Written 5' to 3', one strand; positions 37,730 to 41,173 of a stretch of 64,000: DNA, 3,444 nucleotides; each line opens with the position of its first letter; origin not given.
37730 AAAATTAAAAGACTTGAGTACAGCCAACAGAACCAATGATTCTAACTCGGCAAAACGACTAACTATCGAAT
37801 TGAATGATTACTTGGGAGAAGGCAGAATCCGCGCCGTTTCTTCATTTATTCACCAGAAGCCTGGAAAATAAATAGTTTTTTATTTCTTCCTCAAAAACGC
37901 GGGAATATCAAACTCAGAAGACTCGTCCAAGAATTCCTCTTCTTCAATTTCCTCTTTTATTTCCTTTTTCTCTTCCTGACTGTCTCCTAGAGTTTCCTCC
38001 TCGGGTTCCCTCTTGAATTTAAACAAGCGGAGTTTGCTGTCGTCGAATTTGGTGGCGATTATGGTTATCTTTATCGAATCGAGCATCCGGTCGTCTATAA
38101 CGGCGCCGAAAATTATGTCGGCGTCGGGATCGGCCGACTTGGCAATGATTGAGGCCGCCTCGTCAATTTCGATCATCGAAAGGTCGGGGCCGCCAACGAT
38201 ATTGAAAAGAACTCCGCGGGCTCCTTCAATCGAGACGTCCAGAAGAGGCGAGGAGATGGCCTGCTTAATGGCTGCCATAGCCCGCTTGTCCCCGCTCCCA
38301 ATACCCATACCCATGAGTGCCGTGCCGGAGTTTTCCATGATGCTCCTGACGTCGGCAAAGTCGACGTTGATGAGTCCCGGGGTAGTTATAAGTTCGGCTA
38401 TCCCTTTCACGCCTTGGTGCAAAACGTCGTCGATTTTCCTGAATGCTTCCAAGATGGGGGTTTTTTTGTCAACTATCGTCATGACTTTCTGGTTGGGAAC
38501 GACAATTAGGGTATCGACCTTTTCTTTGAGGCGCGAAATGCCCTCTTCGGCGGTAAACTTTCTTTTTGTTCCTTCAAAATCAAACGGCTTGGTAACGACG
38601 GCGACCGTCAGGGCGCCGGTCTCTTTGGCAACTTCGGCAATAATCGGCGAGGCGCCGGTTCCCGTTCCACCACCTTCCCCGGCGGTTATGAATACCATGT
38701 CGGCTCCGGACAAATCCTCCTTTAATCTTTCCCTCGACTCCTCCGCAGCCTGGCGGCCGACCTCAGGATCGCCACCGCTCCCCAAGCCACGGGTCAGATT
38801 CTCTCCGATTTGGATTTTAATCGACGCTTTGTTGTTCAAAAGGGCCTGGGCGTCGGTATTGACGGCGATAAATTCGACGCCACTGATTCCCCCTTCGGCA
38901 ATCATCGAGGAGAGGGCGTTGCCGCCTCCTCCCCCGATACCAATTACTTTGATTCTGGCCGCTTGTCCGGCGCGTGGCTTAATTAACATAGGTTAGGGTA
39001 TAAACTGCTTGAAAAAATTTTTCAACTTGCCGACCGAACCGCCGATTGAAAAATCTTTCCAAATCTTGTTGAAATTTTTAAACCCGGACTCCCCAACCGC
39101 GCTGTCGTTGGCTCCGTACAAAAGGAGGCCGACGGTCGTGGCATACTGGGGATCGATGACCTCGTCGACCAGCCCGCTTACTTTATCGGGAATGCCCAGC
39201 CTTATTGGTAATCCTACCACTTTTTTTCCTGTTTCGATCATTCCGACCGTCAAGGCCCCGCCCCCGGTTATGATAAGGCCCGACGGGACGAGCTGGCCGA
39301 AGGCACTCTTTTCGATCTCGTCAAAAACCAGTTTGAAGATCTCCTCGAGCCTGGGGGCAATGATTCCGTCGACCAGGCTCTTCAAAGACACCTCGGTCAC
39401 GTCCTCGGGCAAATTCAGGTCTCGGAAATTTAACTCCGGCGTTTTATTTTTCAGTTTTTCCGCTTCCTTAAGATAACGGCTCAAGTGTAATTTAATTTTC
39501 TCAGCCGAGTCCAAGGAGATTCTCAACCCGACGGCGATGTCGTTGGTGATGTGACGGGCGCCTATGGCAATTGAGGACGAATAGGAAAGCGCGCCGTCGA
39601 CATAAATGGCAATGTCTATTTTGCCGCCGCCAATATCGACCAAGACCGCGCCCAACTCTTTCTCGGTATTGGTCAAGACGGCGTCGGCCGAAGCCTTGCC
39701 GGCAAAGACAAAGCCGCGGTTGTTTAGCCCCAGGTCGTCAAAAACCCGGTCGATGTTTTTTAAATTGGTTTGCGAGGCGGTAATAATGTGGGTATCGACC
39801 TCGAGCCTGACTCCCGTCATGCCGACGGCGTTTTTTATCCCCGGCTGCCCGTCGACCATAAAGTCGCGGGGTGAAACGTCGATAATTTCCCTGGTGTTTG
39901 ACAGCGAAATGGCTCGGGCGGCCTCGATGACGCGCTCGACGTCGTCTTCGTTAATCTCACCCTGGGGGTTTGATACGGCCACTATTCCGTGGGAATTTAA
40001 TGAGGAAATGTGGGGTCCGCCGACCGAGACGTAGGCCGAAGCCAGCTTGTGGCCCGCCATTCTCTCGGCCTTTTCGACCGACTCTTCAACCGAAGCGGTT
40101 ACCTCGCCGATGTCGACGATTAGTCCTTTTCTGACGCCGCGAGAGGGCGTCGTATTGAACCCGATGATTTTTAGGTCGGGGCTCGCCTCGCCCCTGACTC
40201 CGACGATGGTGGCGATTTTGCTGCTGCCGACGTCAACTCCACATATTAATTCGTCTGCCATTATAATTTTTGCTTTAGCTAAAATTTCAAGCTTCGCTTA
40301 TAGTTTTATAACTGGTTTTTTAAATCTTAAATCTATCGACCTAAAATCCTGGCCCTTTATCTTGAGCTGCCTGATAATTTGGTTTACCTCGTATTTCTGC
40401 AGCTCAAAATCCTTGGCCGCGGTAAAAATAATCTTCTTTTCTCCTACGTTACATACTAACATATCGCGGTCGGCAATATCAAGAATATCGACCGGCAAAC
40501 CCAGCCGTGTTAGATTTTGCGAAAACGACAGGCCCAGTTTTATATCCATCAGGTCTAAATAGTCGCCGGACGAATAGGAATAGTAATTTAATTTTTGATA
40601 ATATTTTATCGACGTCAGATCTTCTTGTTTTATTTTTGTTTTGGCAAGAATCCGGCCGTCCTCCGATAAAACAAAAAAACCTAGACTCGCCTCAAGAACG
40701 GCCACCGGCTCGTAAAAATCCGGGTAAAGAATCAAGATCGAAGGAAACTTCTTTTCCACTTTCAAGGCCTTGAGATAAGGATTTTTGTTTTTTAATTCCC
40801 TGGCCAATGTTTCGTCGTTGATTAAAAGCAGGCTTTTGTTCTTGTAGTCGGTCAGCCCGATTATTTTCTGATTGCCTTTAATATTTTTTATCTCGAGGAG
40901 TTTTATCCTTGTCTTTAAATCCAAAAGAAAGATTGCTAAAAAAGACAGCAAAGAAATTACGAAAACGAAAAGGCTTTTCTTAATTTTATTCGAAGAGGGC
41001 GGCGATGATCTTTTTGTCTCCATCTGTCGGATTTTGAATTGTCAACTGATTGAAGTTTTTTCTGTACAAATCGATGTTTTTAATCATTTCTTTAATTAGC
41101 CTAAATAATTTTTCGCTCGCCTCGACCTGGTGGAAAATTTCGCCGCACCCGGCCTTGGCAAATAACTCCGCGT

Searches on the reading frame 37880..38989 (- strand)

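Call 5: search_protein_families(library=pfam, proteins=[window:37880-38989:-], max_evalue=0.01)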
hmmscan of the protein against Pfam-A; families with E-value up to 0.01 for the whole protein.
window:37880-38989:- (369 aa): 2 families
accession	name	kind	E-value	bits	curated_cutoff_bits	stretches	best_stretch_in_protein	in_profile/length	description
PF00091.31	Tubulin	-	2.5e-49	168.6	33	1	12-173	1-189/190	Tubulin/FtsZ family, GTPase domain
PF12327.13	FtsZ_C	-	4.4e-33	113.9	27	1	222-315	1-94/95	FtsZ family, C-terminal domain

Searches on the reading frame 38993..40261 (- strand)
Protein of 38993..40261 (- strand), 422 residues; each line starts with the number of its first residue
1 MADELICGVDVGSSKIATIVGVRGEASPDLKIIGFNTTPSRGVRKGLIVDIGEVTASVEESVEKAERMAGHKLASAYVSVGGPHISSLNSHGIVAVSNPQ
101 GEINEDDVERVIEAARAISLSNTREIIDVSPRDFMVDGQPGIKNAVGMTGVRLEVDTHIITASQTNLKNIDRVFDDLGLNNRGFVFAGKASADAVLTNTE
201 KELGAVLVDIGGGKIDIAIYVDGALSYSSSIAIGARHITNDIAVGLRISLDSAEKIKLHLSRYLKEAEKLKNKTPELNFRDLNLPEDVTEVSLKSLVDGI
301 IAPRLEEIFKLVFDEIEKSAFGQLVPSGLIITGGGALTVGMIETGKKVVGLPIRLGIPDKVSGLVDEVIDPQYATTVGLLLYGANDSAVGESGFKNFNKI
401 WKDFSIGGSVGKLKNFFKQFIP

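Call 5: search_protein_families(library=pfam, proteins=[window:38993-40261:-], max_evalue=0.01)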
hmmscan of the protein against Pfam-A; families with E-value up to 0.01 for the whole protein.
window:38993-40261:- (422 aa): 6 families
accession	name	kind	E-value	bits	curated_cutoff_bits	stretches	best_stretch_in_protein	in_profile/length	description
PF14450.12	FtsA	-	3.4e-34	118.4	31.8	2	206-378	1-127/127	Cell division protein FtsA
PF02491.25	SHS2_FTSA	-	8.3e-29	100.2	25.4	1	82-161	1-79/79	SHS2 domain inserted in FTSA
PF06723.19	MreB_Mbl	-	6.7e-10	38.7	27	1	198-355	140-303/327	MreB/Mbl protein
PF06277.17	EutA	-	0.00019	20.9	27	1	186-242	127-182/475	Ethanolamine utilisation protein EutA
PF11104.14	PilM_2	-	0.00028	20.4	27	1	194-258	171-235/340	Type IV pilus assembly protein PilM;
PF02541.22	Ppx-GppA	-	0.0067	16.3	27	0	192-249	101-158/285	Ppx/GppA phosphatase family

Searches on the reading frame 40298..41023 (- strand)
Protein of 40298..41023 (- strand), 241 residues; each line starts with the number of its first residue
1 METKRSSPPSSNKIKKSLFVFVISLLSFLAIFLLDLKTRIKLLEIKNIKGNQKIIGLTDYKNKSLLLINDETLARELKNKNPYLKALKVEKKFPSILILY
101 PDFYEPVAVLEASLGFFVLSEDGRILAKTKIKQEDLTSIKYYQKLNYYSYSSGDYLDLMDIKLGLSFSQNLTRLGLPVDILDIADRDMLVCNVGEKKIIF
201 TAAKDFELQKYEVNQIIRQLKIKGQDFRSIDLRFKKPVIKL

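Call 5: search_protein_families(library=pfam, proteins=[window:40298-41023:-], max_evalue=0.01)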
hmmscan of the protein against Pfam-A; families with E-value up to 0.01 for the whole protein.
window:40298-41023:- (241 aa): 1 family
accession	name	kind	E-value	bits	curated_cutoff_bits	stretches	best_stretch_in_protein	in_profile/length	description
PF08478.15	POTRA_1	-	0.00088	20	23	1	53-97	21-62/69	POTRA domain, FtsQ-type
